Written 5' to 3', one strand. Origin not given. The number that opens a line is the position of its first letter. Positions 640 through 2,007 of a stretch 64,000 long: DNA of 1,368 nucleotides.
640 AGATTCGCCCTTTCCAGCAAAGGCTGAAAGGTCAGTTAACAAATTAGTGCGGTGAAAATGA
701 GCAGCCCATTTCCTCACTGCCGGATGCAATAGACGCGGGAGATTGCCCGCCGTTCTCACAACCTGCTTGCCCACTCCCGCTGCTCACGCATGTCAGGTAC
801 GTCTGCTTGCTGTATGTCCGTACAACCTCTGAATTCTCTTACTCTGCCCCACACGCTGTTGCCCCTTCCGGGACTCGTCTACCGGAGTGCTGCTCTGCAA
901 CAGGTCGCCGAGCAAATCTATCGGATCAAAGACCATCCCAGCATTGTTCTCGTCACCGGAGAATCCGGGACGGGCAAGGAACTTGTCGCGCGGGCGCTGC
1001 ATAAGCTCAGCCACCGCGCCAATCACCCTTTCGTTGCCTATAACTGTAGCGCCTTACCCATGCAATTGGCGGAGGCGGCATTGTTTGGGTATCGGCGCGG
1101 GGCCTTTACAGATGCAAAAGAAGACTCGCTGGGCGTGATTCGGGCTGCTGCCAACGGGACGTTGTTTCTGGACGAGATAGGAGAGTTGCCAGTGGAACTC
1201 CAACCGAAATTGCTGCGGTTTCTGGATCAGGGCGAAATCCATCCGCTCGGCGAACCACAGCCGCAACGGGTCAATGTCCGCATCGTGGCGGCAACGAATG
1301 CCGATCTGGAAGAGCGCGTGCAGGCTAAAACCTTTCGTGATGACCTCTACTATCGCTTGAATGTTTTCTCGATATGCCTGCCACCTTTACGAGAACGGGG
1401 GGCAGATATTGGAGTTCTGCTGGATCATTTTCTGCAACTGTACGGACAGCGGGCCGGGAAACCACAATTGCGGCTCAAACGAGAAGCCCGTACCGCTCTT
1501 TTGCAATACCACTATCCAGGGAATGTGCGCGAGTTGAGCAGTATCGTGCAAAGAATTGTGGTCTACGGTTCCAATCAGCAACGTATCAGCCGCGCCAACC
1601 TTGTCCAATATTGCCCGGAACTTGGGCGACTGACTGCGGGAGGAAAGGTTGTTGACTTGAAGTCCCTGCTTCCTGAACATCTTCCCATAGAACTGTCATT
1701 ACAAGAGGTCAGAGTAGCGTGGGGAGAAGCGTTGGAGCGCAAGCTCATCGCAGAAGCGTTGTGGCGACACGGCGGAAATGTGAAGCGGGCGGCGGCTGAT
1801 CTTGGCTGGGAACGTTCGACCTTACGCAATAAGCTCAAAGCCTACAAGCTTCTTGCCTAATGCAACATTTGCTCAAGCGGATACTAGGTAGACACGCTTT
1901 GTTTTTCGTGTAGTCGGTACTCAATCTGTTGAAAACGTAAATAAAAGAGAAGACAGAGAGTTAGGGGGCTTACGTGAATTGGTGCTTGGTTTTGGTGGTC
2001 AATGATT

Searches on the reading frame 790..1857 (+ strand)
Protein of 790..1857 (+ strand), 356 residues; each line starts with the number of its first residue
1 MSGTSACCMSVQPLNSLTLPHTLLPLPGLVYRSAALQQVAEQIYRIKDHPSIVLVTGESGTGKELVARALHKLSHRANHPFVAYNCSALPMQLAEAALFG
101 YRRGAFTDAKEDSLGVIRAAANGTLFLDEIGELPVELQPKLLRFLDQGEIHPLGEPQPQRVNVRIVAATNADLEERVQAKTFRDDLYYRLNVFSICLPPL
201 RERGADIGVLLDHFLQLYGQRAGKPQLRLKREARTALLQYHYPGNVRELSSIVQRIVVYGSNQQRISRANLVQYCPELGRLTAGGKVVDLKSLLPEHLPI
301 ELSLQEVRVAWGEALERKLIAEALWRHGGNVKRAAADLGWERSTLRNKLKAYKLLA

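Call 55: search_protein_families(library=pfam, proteins=[window:790-1857:+], max_evalue=0.1)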
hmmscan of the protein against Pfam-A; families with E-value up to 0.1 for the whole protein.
window:790-1857:+ (356 aa): 14 families
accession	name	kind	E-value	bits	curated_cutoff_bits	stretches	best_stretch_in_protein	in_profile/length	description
PF00158.32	Sigma54_activat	-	3e-65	219.4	20.2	1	30-195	2-167/168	Sigma-54 interaction domain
PF14532.12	Sigma54_activ_2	-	1.1e-21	78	25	1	32-200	3-138/138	Sigma-54 interaction domain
PF25601.1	AAA_lid_14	-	1.3e-17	63.9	27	1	201-274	1-73/87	AAA+ ATPase lid domain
PF02954.25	HTH_8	-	5.4e-13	48.9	22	1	313-352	3-42/42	Bacterial regulatory protein, Fis family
PF07728.20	AAA_5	-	1.9e-08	34.8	22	1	53-171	2-123/139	AAA domain (dynein-related subfamily)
PF13191.12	AAA_16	-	1.4e-07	32.6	32.6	1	29-126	2-103/167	AAA ATPase domain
PF07724.20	AAA_2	-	8.2e-06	26.4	27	1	53-180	6-134/166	AAA domain (Cdc48 subfamily)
PF00004.35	AAA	-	5.1e-05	24.2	21.2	1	53-171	1-110/131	ATPase family associated with various cellular activities (AAA)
PF13401.12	AAA_22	-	9.9e-05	23.1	27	1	48-133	3-96/130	AAA domain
PF01078.27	Mg_chelatase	-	0.0005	20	20.3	0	114-151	99-136/207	Magnesium chelatase, subunit ChlI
PF13556.12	HTH_30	-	0.0022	18.2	27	1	322-350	6-34/59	PucR C-terminal helix-turn-helix domain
PF18024.7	HTH_50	-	0.0065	16.6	27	1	313-354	9-49/50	Helix-turn-helix domain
PF24408.1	wHTH-Calcineurin_assc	-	0.025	14.9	27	0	244-282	4-43/56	wHTH-Calcineurin_assc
PF13384.12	HTH_23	-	0.064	13.5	24.6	0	315-352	5-41/50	Homeodomain-like domain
